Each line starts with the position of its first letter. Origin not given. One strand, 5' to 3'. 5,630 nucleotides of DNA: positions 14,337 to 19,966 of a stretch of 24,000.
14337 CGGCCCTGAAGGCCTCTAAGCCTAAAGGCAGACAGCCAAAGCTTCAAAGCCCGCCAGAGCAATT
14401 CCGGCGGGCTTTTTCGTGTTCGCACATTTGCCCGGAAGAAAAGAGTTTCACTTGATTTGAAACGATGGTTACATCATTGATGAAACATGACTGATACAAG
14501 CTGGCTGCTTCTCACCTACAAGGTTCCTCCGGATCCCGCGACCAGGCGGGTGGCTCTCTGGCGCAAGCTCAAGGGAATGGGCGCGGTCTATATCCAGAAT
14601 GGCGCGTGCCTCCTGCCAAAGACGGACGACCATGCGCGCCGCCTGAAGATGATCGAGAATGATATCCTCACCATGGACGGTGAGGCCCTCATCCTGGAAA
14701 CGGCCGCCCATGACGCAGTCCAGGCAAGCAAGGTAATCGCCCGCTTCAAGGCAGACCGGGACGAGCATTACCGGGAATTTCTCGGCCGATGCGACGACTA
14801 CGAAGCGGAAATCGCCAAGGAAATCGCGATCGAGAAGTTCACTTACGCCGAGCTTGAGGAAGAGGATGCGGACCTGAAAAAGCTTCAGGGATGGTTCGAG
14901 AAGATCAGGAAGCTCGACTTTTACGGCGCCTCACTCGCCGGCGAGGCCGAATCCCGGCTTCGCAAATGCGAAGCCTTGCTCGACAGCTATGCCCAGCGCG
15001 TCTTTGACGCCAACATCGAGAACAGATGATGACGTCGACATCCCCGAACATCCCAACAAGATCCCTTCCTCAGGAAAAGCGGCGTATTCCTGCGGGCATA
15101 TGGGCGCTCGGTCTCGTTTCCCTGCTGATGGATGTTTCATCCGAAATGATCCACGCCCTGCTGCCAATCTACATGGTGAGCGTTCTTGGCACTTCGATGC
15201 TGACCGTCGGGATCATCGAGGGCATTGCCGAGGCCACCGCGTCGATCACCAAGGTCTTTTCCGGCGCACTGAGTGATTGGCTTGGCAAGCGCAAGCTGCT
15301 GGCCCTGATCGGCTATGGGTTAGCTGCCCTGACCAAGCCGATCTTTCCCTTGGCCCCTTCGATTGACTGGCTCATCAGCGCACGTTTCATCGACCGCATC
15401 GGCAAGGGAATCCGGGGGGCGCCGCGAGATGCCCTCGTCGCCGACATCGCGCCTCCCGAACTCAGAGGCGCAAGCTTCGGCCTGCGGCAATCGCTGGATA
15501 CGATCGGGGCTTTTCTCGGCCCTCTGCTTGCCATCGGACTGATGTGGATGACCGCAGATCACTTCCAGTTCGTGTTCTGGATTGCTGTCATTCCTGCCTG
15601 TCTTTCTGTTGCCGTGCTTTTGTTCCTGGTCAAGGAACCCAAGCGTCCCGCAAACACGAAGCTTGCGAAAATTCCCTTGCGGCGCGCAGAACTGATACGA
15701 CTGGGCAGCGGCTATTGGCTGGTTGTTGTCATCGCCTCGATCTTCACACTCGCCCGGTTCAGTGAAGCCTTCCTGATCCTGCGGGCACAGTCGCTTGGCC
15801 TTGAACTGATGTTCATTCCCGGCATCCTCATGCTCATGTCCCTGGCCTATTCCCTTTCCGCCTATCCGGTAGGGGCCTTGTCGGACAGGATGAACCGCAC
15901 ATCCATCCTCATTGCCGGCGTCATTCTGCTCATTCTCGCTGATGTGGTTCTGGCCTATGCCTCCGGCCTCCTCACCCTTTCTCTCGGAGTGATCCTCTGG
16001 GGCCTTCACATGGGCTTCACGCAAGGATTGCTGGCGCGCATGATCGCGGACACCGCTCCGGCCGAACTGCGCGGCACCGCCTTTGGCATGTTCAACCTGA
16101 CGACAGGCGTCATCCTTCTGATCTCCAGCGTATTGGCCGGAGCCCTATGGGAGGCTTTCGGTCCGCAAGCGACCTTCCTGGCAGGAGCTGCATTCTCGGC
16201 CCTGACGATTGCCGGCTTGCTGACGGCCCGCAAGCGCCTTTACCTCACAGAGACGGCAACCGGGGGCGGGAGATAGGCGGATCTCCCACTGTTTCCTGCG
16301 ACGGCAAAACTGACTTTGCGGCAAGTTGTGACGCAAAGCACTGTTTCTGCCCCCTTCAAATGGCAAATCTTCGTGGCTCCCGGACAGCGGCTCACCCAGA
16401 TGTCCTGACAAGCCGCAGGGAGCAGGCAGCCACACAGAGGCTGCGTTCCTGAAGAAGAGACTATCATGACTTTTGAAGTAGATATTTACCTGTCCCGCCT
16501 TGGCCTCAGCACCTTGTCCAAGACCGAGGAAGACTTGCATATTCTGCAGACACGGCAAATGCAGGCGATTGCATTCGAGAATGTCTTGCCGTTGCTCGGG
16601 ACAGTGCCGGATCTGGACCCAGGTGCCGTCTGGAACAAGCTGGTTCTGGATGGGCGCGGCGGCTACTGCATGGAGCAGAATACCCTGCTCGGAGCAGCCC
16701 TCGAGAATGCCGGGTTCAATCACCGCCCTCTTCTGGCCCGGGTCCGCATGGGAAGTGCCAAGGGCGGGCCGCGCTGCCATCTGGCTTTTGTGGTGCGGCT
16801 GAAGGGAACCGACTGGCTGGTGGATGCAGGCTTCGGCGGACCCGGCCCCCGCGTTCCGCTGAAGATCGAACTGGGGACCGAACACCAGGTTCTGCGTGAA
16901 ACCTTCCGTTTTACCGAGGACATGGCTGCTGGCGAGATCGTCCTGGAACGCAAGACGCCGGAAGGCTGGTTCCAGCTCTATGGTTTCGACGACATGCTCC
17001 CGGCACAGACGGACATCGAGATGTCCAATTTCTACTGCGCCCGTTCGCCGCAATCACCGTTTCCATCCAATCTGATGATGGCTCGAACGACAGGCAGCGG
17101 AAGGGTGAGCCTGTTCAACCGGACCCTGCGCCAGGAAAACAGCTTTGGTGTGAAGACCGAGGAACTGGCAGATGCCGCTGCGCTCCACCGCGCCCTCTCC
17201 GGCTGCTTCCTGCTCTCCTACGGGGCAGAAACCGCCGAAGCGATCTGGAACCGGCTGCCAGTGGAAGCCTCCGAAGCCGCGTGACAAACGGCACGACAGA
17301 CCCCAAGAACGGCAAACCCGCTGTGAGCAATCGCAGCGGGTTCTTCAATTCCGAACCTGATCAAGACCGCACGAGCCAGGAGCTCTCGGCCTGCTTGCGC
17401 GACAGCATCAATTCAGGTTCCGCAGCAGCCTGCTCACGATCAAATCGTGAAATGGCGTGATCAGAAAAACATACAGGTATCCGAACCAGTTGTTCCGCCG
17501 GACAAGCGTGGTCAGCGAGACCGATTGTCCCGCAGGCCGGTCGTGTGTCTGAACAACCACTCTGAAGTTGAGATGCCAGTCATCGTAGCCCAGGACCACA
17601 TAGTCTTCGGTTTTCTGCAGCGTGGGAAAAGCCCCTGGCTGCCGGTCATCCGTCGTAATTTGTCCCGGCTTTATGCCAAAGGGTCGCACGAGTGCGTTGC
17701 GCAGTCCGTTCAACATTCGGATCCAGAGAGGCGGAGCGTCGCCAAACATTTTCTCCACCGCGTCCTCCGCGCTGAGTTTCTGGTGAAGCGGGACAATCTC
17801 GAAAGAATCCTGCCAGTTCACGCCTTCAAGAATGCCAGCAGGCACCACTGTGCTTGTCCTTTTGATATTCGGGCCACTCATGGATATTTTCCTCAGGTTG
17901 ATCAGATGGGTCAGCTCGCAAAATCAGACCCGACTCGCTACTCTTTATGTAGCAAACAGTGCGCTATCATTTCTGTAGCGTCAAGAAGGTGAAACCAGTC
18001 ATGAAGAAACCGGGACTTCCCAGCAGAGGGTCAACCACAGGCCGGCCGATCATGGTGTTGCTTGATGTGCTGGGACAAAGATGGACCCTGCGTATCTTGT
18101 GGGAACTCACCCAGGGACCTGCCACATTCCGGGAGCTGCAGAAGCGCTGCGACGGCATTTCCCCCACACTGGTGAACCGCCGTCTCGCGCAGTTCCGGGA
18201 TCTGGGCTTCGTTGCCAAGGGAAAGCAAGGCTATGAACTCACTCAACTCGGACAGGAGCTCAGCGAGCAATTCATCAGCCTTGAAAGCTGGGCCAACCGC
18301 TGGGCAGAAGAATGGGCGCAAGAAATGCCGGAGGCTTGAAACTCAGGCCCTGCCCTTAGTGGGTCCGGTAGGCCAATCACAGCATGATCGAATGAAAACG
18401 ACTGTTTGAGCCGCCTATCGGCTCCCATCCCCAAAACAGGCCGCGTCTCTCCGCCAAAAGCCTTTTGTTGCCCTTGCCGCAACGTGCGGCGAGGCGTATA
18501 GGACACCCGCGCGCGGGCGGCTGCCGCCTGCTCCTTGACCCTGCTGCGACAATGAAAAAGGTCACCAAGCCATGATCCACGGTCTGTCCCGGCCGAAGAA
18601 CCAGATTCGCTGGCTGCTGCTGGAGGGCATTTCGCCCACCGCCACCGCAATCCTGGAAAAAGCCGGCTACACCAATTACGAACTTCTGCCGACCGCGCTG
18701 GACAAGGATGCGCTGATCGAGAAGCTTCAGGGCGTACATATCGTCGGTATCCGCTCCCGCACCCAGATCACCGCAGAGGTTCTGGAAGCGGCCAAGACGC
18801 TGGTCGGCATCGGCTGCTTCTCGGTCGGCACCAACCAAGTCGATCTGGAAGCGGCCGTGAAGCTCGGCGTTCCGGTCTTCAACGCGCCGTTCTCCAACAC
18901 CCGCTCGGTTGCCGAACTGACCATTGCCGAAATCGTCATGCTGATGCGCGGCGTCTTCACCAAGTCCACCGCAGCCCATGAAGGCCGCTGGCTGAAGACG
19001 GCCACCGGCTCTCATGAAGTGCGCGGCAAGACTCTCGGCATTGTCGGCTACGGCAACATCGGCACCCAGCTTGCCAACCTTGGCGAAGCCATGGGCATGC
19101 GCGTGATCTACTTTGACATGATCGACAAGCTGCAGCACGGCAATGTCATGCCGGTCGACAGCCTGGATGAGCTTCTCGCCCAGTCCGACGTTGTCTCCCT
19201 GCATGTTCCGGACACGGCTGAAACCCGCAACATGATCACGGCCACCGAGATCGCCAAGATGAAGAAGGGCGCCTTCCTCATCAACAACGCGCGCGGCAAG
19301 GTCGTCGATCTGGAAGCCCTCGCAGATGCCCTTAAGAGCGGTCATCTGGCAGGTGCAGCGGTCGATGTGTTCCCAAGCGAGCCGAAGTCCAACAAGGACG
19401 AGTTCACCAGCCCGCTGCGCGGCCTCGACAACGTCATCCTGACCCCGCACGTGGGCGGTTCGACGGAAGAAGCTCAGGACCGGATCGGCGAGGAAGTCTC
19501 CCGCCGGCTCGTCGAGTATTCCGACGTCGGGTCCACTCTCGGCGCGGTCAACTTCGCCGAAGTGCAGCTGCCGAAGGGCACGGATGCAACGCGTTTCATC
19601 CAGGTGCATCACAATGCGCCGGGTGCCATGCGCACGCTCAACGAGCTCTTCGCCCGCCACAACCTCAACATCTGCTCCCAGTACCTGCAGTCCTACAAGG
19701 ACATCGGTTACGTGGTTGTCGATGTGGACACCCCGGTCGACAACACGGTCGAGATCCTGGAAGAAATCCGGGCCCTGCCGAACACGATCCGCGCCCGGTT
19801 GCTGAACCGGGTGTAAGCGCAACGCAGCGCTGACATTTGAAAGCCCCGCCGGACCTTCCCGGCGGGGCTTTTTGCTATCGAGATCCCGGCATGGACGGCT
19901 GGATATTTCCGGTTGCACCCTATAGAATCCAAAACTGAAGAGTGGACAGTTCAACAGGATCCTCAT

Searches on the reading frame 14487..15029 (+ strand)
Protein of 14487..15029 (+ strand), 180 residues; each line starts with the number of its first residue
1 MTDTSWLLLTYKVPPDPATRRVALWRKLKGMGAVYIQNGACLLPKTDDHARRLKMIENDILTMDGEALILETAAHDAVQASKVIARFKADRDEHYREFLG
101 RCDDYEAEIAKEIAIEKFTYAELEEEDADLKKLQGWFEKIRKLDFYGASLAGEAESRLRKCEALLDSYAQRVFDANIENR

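Call 10: search_protein_families(library=pfam, proteins=[window:14487-15029:+], max_evalue=0.001)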
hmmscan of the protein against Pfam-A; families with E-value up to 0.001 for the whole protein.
window:14487-15029:+ (180 aa): 2 families
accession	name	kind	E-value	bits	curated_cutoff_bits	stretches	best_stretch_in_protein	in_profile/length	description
PF20229.3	ChrB_N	-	8.7e-46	156.2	23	1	21-176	1-156/159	Protein ChrB, N-terminal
PF20803.2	PaaX_M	-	0.00094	19.7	24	0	3-46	5-48/83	PaaX protein central Cas2-like domain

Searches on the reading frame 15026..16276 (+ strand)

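Call 10: search_protein_families(library=pfam, proteins=[window:15026-16276:+], max_evalue=0.001)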
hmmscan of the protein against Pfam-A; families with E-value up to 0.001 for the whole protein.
window:15026-16276:+ (416 aa): 3 families
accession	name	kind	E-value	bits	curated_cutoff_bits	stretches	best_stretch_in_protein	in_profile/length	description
PF07690.21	MFS_1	-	2.3e-52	178.5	33.4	2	29-357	2-336/347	Major Facilitator Superfamily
PF00083.30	Sugar_tr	-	2.3e-17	63.5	22.3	2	57-201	44-191/452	Sugar (and other) transporter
PF12832.13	MFS_1_like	-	0.00017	21.2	25.2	0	46-386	22-373/373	MFS_1 like family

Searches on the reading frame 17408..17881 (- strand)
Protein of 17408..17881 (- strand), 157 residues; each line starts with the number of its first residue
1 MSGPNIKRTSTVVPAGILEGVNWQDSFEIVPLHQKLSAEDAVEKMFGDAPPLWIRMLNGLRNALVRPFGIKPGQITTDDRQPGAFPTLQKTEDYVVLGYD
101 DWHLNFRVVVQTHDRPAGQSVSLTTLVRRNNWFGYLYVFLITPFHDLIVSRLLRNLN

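Call 10: search_protein_families(library=pfam, proteins=[window:17408-17881:-], max_evalue=0.001)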
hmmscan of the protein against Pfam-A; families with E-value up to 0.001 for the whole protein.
window:17408-17881:- (157 aa): 1 family
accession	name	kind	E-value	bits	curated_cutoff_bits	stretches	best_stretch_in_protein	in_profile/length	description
PF11066.14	DUF2867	-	6.1e-24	85.4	27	1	18-150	2-140/142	Protein of unknown function (DUF2867)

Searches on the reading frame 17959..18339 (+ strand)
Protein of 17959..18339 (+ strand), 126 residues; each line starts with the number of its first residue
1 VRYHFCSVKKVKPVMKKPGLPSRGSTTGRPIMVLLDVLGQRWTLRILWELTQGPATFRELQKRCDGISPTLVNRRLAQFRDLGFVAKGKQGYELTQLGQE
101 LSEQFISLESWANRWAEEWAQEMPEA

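Call 80: search_protein_families(library=pfam, proteins=[window:17959-18339:+], max_evalue=0.001)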
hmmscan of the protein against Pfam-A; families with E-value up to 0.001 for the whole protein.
window:17959-18339:+ (126 aa): 4 families
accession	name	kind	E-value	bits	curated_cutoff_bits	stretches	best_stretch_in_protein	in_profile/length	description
PF01638.23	HxlR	-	4.1e-12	46.2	20.8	1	37-118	1-89/91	HxlR-like helix-turn-helix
PF25213.1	HVO_A0261_N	-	3.2e-10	40.2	35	1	44-108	14-77/86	HVO_A0261 N-terminal domain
PF24038.1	DUF7347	-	8.1e-06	26.4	27.6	1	44-102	17-74/77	Domain of unknown function (DUF7347)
PF12840.13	HTH_20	-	0.00029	21.2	27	1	44-86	7-49/51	Helix-turn-helix domain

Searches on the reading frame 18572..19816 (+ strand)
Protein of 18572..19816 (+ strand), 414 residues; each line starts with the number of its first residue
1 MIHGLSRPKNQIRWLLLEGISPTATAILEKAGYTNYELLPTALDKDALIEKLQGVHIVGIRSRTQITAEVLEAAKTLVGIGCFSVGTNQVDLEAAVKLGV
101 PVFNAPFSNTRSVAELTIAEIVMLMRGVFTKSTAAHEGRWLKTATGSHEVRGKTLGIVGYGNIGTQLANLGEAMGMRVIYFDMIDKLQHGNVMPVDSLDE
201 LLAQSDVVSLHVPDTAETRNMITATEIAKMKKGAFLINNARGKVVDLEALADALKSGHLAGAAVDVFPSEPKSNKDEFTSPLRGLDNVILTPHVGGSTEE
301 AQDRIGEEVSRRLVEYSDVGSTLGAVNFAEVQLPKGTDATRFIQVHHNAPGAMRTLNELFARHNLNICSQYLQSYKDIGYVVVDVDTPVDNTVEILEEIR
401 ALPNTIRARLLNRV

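Call 80: search_protein_families(library=pfam, proteins=[window:18572-19816:+], max_evalue=0.001)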
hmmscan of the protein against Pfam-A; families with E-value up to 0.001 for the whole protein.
window:18572-19816:+ (414 aa): 5 families
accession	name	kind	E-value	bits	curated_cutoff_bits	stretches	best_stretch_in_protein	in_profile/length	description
PF02826.25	2-Hacid_dh_C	-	3.5e-56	189.8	25.1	1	119-295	2-178/178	D-isomer specific 2-hydroxyacid dehydrogenase, NAD binding domain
PF00389.36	2-Hacid_dh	-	9.8e-34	116.4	24.6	1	15-327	2-134/134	D-isomer specific 2-hydroxyacid dehydrogenase, catalytic domain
PF22629.2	ACT_AHAS_ss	-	1.1e-12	48.3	27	1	345-407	4-67/67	AHAS small subunit-like ACT domain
PF03446.21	NAD_binding_2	-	1.1e-06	29.2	21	1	155-256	2-109/161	NAD binding domain of 6-phosphogluconate dehydrogenase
PF00670.27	AdoHcyase_NAD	-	0.00013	22.6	27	1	150-240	21-110/162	S-adenosyl-L-homocysteine hydrolase, NAD binding domain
